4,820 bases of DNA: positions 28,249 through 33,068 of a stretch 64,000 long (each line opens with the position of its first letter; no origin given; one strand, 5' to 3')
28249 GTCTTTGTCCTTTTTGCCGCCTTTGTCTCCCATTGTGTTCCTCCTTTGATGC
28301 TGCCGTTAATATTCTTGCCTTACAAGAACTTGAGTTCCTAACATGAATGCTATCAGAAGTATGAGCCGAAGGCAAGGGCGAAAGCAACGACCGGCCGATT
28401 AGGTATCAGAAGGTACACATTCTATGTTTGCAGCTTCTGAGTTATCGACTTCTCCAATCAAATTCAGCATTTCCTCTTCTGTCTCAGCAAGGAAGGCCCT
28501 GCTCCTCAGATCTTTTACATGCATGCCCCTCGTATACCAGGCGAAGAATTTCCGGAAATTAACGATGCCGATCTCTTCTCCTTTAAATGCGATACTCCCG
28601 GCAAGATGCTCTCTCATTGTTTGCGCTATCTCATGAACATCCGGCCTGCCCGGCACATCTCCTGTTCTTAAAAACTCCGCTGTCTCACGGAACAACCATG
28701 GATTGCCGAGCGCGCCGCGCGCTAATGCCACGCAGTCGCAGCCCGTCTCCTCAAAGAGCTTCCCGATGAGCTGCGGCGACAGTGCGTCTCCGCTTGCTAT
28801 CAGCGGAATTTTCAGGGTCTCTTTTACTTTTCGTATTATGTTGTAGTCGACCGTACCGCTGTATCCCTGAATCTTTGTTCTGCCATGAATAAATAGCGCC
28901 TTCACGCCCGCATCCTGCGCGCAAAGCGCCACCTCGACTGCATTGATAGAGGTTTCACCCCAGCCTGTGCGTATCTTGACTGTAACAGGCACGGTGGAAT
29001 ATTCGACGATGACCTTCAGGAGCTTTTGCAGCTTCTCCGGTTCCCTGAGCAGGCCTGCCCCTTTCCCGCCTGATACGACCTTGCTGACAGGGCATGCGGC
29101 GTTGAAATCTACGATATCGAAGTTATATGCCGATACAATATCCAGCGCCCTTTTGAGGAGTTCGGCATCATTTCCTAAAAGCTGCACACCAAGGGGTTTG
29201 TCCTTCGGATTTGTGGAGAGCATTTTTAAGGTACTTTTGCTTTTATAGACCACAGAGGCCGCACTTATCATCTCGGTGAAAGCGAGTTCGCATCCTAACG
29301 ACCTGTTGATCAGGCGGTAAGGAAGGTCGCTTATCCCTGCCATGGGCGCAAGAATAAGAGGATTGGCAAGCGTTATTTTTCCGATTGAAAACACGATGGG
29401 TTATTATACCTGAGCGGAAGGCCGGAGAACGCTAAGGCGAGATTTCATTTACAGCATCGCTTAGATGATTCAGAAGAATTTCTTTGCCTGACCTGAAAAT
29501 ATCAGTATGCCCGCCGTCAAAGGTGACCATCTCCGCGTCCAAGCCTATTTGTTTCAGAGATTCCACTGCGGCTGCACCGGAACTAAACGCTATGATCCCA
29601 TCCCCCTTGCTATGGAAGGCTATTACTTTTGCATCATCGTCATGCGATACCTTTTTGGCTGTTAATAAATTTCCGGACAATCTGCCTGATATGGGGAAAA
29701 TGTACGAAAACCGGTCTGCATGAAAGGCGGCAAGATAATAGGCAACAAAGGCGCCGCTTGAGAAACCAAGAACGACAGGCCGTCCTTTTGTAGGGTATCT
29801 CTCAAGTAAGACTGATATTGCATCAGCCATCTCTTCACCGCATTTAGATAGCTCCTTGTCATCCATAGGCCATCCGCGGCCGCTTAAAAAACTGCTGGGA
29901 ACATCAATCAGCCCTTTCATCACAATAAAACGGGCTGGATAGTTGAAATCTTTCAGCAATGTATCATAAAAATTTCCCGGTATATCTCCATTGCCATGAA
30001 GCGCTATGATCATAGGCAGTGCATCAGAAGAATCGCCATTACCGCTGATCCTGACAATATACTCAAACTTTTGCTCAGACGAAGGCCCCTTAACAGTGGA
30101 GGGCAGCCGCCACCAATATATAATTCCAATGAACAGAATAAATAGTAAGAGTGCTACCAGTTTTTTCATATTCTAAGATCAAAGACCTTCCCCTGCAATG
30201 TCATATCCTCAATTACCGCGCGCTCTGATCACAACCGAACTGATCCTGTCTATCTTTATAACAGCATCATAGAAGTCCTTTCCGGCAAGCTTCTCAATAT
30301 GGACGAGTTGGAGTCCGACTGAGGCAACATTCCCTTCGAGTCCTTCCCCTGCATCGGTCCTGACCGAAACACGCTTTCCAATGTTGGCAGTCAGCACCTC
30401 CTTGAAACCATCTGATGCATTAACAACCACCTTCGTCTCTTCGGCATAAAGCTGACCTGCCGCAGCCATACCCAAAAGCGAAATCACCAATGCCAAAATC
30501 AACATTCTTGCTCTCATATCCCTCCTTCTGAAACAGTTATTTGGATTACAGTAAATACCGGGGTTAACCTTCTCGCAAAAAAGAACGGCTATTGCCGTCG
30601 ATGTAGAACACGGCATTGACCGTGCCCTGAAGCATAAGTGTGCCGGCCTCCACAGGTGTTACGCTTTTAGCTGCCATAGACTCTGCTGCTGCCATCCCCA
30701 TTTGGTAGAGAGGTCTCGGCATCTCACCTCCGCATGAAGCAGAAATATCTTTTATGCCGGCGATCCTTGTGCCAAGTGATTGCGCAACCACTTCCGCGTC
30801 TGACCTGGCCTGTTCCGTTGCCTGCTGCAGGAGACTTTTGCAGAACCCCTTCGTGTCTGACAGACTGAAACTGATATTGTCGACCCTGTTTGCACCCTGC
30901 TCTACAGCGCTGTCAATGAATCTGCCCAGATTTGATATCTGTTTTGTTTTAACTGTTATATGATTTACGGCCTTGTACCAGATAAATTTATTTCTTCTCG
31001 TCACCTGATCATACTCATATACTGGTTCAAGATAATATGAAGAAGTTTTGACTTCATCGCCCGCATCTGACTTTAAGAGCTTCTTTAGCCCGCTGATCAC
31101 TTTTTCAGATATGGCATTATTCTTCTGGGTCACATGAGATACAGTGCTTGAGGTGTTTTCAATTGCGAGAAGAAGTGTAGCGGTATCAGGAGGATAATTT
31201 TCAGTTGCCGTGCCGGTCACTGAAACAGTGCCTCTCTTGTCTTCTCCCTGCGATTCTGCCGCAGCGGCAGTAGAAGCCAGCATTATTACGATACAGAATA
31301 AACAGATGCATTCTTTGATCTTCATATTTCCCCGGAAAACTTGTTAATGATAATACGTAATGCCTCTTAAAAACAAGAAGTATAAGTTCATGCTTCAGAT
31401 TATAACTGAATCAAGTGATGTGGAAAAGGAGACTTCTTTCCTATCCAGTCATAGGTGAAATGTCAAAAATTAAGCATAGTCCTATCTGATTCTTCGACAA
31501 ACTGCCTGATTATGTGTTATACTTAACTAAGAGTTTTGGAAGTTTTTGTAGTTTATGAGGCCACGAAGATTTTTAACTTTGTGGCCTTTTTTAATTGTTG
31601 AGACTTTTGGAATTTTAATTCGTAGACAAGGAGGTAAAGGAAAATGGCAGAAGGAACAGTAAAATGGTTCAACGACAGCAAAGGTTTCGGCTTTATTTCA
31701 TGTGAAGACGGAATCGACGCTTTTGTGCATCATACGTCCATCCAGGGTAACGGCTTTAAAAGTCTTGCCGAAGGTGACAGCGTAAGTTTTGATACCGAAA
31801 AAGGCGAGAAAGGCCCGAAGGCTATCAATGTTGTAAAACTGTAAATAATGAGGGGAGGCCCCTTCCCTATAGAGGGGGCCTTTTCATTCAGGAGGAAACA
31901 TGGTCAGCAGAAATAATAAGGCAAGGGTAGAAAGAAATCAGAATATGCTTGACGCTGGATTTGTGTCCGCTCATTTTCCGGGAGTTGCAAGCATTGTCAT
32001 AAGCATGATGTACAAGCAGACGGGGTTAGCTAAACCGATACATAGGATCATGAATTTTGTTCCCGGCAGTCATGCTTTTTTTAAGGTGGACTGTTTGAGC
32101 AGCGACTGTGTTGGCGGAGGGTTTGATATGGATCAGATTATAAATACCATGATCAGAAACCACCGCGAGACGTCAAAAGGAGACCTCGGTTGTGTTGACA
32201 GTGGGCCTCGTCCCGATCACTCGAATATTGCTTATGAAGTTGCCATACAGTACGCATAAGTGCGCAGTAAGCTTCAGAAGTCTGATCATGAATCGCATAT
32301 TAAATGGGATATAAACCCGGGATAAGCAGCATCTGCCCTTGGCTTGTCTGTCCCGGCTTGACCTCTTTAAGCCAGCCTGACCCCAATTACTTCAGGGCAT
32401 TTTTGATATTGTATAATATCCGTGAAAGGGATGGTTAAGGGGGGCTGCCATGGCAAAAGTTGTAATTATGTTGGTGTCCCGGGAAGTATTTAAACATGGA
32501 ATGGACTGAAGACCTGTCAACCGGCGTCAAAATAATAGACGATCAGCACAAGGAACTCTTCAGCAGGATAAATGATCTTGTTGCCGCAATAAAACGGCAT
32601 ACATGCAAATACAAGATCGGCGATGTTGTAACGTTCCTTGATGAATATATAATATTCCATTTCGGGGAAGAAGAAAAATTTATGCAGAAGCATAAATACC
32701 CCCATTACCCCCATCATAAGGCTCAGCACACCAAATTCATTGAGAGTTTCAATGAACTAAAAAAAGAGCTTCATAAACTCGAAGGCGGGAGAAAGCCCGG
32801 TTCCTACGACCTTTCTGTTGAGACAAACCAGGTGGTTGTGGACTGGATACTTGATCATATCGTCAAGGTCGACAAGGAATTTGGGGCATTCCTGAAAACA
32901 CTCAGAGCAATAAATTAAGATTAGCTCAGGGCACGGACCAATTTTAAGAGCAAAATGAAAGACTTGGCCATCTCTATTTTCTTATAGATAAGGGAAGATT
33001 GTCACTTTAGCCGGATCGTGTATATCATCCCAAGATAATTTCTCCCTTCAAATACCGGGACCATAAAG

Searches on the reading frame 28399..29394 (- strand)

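Call 33: search_protein_families(library=pfam, proteins=[window:28399-29394:-])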
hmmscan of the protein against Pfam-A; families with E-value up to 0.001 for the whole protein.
window:28399-29394:- (331 aa): 2 families
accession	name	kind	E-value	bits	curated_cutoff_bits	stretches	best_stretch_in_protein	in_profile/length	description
PF01207.24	Dus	-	1.1e-72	245.2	20.4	1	14-311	1-300/311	Dihydrouridine synthase (Dus)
PF00977.27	His_biosynth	-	0.00015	21.7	23.6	1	138-225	134-219/228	Histidine biosynthesis protein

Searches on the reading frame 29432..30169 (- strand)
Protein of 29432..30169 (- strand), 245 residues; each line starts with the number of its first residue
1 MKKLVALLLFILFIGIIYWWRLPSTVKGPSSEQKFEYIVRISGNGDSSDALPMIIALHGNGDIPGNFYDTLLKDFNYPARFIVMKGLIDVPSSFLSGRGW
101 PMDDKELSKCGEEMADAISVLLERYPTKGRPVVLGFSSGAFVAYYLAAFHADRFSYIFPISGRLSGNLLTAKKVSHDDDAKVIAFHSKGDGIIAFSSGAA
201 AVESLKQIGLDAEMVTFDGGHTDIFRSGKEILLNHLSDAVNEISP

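Call 33: search_protein_families(library=pfam, proteins=[window:29432-30169:-])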
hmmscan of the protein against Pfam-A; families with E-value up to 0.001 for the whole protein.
window:29432-30169:- (245 aa): 2 families
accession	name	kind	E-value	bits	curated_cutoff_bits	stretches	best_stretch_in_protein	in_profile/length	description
PF02230.22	Abhydrolase_2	-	4.5e-10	40.2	23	1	51-236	14-213/217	Phospholipase/Carboxylesterase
PF03959.19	FSH1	-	0.00077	19.6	21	0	113-221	84-199/211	Serine hydrolase (FSH1)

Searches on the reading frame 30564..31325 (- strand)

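Call 33: search_protein_families(library=pfam, proteins=[window:30564-31325:-])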
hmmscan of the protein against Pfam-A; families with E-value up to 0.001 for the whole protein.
window:30564-31325:- (253 aa): 1 family
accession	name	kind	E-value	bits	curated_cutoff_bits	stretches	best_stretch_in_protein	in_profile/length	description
PF04402.19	SIMPL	-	3.3e-46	158.6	25.2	1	34-240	1-205/205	Protein of unknown function (DUF541)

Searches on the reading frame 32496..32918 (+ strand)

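Call 33: search_protein_families(library=pfam, proteins=[window:32496-32918:+])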
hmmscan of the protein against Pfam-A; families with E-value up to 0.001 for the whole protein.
window:32496-32918:+ (140 aa): 1 family
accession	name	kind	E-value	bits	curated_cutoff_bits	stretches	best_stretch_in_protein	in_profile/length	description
PF01814.28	Hemerythrin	-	3.4e-12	47.4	25.3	1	9-130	1-124/127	Hemerythrin HHE cation binding domain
